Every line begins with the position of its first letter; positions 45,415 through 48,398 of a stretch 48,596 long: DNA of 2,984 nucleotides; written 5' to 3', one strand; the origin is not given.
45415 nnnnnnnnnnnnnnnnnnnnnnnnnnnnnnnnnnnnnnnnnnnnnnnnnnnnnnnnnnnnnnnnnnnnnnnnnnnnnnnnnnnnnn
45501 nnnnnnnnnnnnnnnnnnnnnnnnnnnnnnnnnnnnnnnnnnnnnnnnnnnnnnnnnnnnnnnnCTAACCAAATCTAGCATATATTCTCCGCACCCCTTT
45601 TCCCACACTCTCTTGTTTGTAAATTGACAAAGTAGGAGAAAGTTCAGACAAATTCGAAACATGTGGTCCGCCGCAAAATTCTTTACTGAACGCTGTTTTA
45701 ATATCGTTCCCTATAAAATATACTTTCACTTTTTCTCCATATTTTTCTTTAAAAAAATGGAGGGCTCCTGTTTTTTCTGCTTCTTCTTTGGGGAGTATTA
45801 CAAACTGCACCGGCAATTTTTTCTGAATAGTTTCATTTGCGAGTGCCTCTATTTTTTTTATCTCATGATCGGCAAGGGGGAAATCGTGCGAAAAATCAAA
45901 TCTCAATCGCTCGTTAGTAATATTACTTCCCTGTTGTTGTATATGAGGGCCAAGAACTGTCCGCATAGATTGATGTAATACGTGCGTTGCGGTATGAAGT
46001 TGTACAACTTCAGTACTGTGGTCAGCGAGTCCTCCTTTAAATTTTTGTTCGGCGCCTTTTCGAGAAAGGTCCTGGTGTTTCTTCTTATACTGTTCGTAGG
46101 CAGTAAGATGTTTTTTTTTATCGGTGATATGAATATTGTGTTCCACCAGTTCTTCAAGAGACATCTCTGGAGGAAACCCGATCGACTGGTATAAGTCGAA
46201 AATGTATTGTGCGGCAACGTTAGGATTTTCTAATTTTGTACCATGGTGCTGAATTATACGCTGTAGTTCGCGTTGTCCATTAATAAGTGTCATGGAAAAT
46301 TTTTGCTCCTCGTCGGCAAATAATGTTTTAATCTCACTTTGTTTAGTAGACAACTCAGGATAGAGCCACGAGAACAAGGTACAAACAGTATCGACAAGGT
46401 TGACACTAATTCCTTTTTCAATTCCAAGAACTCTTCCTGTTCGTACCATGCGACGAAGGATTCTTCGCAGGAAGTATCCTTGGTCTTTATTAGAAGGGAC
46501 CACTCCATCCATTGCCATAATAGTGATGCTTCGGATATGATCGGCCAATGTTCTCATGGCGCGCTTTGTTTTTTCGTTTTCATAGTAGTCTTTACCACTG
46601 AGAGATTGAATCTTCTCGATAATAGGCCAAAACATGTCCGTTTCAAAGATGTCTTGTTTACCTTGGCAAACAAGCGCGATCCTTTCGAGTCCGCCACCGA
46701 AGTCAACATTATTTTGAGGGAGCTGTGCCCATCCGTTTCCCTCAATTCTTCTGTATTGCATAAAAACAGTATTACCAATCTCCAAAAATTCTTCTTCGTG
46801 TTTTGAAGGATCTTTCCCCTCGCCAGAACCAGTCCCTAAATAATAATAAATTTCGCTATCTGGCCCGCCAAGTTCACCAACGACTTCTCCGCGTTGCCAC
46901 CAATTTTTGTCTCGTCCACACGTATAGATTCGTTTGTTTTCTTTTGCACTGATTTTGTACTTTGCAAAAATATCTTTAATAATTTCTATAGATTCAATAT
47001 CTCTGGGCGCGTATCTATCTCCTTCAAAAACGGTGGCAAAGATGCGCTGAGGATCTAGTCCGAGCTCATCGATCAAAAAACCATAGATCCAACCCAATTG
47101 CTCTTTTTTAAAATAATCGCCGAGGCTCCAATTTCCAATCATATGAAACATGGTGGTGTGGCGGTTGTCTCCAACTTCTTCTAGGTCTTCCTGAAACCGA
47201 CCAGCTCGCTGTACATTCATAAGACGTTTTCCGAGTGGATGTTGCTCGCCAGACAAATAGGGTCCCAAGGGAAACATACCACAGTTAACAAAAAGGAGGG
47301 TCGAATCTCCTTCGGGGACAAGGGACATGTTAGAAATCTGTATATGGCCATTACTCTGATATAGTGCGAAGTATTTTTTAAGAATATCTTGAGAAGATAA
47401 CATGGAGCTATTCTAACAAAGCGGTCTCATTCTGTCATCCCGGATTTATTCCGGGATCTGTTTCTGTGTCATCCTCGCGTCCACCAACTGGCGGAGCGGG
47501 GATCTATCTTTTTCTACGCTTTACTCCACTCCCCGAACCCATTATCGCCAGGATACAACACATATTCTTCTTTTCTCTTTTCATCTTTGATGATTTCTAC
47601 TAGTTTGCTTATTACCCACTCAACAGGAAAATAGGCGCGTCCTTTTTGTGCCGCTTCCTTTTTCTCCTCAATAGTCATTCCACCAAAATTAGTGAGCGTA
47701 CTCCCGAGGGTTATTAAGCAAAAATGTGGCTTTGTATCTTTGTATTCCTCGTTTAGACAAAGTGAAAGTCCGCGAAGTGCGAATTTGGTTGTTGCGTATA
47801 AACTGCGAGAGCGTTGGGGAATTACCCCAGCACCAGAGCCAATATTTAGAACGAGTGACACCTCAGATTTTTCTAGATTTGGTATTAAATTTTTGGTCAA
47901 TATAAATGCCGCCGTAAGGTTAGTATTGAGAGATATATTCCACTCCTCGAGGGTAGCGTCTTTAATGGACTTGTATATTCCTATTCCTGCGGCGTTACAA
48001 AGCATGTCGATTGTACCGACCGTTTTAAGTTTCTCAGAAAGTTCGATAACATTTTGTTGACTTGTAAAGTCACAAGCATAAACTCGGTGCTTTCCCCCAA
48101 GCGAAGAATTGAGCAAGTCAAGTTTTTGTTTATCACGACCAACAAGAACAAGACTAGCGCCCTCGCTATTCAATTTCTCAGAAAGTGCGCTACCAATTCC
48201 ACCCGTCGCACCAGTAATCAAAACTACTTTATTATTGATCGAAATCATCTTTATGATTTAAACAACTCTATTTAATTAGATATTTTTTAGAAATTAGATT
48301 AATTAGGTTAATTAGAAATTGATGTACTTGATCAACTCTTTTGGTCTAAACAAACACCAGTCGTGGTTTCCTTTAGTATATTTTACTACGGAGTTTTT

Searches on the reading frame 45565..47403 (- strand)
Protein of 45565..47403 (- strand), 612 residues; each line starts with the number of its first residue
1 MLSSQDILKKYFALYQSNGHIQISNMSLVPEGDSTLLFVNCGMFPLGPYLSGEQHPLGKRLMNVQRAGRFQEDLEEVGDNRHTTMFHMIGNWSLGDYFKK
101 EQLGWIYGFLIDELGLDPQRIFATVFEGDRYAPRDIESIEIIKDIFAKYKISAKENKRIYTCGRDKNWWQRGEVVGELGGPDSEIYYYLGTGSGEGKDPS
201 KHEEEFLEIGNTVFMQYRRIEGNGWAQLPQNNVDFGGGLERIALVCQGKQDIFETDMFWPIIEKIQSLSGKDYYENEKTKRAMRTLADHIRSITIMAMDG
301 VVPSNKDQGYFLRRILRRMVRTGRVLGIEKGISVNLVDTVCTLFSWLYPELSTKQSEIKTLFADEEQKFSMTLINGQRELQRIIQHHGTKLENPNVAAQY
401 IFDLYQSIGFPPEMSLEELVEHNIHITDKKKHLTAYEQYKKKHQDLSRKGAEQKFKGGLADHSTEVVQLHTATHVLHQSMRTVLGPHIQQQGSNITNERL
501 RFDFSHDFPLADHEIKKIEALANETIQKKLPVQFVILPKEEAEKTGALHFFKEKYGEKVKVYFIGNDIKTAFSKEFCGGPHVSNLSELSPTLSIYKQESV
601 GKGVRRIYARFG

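Call 5: search_protein_families(library=pfam, proteins=[window:45565-47403:-], max_evalue=0.01)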
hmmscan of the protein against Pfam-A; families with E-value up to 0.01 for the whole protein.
window:45565-47403:- (612 aa): 2 families
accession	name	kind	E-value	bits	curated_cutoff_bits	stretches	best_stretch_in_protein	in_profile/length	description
PF01411.24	tRNA-synt_2c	-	2.7e-104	350.1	30.3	1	7-454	2-441/552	tRNA synthetases class II (A)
PF07973.19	tRNA_SAD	-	2.8e-11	43.6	24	1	559-608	1-44/44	Threonyl and Alanyl tRNA synthetase second additional domain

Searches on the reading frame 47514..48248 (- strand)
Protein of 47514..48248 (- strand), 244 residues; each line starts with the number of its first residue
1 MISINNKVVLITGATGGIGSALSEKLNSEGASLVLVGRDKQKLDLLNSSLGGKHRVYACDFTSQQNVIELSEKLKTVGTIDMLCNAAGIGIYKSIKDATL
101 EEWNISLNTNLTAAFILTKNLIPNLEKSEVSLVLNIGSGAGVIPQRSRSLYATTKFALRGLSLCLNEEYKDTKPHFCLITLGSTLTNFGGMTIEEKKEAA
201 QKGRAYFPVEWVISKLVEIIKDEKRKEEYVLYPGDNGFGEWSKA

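Call 6: search_protein_families(library=pfam, proteins=[window:47514-48248:-], max_evalue=0.01)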
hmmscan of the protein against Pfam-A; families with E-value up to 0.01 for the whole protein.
window:47514-48248:- (244 aa): 7 families
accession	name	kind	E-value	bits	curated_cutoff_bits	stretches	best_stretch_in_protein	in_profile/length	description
PF00106.31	adh_short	-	1.5e-37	129.5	26.6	1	7-189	1-187/195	short chain dehydrogenase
PF13561.12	adh_short_C2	-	3.5e-21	76.3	27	1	13-212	1-203/236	Enoyl-(Acyl carrier protein) reductase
PF08659.16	KR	-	1.3e-13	51.7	22.6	1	9-157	3-155/180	KR domain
PF01370.27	Epimerase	-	4.7e-09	36.4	20.9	1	9-159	1-150/240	NAD dependent epimerase/dehydratase family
PF02719.21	Polysacc_synt_2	-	2.9e-05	23.9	20.2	1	9-189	1-176/293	Polysaccharide biosynthesis protein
PF13460.12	NAD_binding_10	-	0.00013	22.3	27.2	1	13-73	1-60/184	NAD(P)H-binding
PF16363.11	GDP_Man_Dehyd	-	0.0019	18.2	27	1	10-74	1-74/332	GDP-mannose 4,6 dehydratase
